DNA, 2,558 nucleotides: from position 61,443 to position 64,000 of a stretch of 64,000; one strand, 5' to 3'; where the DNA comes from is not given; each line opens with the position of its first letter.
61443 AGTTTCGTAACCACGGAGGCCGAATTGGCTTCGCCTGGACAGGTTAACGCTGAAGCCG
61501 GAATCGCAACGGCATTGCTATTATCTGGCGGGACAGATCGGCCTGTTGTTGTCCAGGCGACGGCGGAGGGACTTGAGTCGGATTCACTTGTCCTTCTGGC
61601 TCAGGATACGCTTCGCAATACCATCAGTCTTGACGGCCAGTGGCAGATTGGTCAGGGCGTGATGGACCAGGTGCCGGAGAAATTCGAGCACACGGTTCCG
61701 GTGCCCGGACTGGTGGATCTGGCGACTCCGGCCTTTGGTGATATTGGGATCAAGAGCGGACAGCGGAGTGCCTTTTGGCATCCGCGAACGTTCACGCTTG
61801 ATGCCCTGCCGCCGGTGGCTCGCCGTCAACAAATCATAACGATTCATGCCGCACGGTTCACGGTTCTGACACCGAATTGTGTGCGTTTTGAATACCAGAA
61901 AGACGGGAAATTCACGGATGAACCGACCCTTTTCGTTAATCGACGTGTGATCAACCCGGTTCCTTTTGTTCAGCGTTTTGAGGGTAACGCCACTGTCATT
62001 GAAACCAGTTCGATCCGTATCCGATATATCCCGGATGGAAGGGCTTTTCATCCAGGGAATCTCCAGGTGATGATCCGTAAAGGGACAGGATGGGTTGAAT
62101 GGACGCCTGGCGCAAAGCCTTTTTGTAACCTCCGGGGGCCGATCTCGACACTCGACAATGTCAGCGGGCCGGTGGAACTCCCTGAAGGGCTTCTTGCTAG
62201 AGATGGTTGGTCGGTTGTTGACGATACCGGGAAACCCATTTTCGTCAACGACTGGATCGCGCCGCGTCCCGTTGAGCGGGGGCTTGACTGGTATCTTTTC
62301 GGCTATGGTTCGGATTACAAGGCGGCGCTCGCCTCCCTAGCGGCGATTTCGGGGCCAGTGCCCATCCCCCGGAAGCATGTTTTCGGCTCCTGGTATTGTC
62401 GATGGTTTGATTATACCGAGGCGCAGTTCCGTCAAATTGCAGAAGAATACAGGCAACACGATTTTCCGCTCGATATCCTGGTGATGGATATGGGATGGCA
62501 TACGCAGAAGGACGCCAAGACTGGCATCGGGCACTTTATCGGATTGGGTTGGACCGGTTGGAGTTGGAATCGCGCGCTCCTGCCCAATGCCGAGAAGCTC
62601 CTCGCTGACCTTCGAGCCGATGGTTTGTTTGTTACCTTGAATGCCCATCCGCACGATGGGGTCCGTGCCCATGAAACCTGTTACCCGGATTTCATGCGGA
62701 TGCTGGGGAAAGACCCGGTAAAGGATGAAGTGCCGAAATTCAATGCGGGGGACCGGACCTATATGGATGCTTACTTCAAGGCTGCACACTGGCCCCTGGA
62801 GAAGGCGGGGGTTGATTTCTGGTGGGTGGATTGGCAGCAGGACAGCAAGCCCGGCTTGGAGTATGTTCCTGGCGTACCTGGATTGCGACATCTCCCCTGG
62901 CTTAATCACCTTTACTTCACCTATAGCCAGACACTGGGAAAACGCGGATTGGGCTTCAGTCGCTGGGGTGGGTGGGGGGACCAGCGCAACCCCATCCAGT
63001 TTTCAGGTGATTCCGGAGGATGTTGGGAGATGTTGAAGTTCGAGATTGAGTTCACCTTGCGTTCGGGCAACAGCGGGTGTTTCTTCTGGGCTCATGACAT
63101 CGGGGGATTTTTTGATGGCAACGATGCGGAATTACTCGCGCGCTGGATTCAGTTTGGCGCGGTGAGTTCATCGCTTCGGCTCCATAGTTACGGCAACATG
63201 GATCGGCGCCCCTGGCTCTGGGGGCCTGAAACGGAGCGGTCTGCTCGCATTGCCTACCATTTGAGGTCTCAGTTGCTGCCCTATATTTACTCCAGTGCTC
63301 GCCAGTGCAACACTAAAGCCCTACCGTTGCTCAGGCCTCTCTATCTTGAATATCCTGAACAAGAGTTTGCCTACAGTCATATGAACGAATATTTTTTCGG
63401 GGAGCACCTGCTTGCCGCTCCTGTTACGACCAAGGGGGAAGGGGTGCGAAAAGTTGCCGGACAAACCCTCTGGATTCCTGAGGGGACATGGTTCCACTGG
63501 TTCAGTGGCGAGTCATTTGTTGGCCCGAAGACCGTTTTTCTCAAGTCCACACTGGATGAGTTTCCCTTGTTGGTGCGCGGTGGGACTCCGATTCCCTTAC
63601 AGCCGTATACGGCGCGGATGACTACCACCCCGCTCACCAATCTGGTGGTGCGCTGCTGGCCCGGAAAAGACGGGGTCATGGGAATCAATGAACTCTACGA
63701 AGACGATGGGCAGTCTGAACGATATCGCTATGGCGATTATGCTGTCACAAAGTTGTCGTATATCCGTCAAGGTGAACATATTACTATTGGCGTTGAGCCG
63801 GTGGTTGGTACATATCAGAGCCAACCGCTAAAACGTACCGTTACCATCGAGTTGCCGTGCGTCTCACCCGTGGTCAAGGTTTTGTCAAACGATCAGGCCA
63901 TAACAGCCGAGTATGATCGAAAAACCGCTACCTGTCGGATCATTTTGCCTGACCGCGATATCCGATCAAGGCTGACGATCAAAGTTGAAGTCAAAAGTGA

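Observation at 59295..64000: A GH2-GH31 fusion ORF of more than 1560 aa whose middle re-uses the 5' end of a neighbouring GH2-like gene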

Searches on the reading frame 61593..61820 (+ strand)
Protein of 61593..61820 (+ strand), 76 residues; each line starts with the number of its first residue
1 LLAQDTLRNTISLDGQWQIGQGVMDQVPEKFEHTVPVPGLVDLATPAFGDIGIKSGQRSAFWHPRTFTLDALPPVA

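Call 38: find_homologous_proteins(query=window:61593-61820:+, max_evalue=0.001)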
Query seq(76 aa) (76 aa): 4 proteins with E <= 0.001 among 5 candidates.
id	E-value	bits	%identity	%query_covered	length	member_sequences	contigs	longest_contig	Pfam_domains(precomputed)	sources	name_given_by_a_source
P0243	6.7e-19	85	67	79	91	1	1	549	-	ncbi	-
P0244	2.6e-10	58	48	91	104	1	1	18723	-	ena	-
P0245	5.5e-10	57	54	71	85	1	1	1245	-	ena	-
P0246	1.1e-8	53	74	45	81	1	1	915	-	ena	-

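Call 40: find_encoding_contigs(protein=P0244, flank=10000, max_places=3)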
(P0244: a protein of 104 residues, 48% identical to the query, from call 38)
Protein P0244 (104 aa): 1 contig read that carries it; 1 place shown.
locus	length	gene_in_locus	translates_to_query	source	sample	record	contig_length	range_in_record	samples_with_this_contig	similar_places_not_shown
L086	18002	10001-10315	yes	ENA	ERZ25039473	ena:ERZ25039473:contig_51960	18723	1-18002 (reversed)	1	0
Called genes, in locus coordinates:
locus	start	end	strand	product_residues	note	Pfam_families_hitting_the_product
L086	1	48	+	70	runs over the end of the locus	-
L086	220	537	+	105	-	PF00575:S1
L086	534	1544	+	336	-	PF03074:GCS (faint), PF21710:Spt6_S1 (faint), PF00575:S1, PF23459:S1_RRP5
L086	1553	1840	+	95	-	PF00216:Bac_DNA_binding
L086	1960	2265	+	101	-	PF06305:LapA_dom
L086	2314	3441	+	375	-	PF00515:TPR_1 (faint), PF07719:TPR_2 (faint), PF13174:TPR_6 (faint), PF13414:TPR_11 (faint), PF13428:TPR_14 (faint), PF13432:TPR_16 (faint), PF14559:TPR_19 (weak), PF18073:Zn_ribbon_LapB, +2 more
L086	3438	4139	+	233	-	PF00215:OMPdecase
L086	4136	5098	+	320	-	PF00294:PfkB, PF01256:Carb_kinase (weak), PF08543:Phos_pyr_kin (weak)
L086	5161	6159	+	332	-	PF01073:3Beta_HSD, PF01370:Epimerase, PF04321:RmlD_sub_bind, PF16363:GDP_Man_Dehyd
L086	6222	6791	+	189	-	-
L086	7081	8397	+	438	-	PF25917:BSH_RND, PF25973:BSH_CzcB (weak), PF25881:HH_YBHG (faint), PF25876:HH_MFP_RND, PF25885:HH_EMRA (weak), PF25944:Beta-barrel_RND, PF25967:RND-MFP_C, PF25989:YknX_C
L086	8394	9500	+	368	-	PF00873:ACR_tran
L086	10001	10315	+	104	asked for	-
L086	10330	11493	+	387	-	PF00703:Glyco_hydro_2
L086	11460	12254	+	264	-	PF00754:F5_F8_type_C (weak)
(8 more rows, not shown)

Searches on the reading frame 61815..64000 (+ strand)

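Call 26: search_solved_structures(query=window:61815-64000:+, max_evalue=1e-20)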
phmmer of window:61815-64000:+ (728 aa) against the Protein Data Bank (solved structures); distinct sequences matched with E-value up to 1e-20: 35.
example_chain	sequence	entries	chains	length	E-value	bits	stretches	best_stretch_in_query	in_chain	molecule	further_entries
7wj9_A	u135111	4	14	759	2.1e-122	412.8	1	6-653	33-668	Alpha-xylosidase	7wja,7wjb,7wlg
7wjc_A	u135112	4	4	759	2.5e-121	409.2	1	6-653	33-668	Alpha-xylosidase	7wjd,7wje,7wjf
6jr8_A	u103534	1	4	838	3.7e-43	150.7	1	373-660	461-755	Candidate alpha-glycosidase Glycoside hydrolase family 31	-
6jr6_A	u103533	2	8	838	5.5e-43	150.1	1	373-660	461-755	Candidate alpha-glycosidase Glycoside hydrolase family 31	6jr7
4b9y_A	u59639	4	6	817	9.6e-42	146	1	154-677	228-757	ALPHA-GLUCOSIDASE, PUTATIVE, ADG31B | Oligosaccharide 4-alpha-D-glucosyltransferase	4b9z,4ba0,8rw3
5i23_A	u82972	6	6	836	1e-41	145.9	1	154-677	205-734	Oligosaccharide 4-alpha-D-glucosyltransferase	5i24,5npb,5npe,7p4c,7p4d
5npc_A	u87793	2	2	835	3.9e-41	144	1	154-677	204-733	Oligosaccharide 4-alpha-D-glucosyltransferase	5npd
5djw_A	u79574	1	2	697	3.2e-33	117.8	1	381-671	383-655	Alpha-glucosidase II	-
7kbj_A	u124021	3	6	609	7e-33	116.7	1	382-639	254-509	Neutral alpha-glucosidase AB Trypsin-cleaved Fragment #3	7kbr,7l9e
8d43_A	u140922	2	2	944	2.4e-32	114.9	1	387-648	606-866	Neutral alpha-glucosidase AB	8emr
5ieg_A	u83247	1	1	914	3e-32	114.6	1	383-639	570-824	Neutral alpha-glucosidase AB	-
5ief_A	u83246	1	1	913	3.4e-32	114.4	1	383-639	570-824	Neutral alpha-glucosidase AB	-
7kry_A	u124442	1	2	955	3.5e-32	114.4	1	383-639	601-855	Neutral alpha-glucosidase AB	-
7jty_A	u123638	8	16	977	3.8e-32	114.3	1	383-639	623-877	Alpha glucosidase 2 alpha neutral subunit | Isoform 2 of Neutral alpha-glucosidase AB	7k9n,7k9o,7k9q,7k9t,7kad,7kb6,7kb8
5ied_A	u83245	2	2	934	3.8e-32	114.3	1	383-639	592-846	Neutral alpha-glucosidase AB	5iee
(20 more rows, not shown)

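Call 50: search_solved_structures(query=window:61815-64000:+, max_evalue=1e-100, show_alignments=1)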
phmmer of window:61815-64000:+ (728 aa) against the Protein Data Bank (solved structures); distinct sequences matched with E-value up to 1e-100: 2.
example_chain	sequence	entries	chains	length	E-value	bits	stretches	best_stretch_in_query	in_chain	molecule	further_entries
7wj9_A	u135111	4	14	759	2.1e-122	412.8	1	6-653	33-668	Alpha-xylosidase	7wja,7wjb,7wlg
7wjc_A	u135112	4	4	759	2.5e-121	409.2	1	6-653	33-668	Alpha-xylosidase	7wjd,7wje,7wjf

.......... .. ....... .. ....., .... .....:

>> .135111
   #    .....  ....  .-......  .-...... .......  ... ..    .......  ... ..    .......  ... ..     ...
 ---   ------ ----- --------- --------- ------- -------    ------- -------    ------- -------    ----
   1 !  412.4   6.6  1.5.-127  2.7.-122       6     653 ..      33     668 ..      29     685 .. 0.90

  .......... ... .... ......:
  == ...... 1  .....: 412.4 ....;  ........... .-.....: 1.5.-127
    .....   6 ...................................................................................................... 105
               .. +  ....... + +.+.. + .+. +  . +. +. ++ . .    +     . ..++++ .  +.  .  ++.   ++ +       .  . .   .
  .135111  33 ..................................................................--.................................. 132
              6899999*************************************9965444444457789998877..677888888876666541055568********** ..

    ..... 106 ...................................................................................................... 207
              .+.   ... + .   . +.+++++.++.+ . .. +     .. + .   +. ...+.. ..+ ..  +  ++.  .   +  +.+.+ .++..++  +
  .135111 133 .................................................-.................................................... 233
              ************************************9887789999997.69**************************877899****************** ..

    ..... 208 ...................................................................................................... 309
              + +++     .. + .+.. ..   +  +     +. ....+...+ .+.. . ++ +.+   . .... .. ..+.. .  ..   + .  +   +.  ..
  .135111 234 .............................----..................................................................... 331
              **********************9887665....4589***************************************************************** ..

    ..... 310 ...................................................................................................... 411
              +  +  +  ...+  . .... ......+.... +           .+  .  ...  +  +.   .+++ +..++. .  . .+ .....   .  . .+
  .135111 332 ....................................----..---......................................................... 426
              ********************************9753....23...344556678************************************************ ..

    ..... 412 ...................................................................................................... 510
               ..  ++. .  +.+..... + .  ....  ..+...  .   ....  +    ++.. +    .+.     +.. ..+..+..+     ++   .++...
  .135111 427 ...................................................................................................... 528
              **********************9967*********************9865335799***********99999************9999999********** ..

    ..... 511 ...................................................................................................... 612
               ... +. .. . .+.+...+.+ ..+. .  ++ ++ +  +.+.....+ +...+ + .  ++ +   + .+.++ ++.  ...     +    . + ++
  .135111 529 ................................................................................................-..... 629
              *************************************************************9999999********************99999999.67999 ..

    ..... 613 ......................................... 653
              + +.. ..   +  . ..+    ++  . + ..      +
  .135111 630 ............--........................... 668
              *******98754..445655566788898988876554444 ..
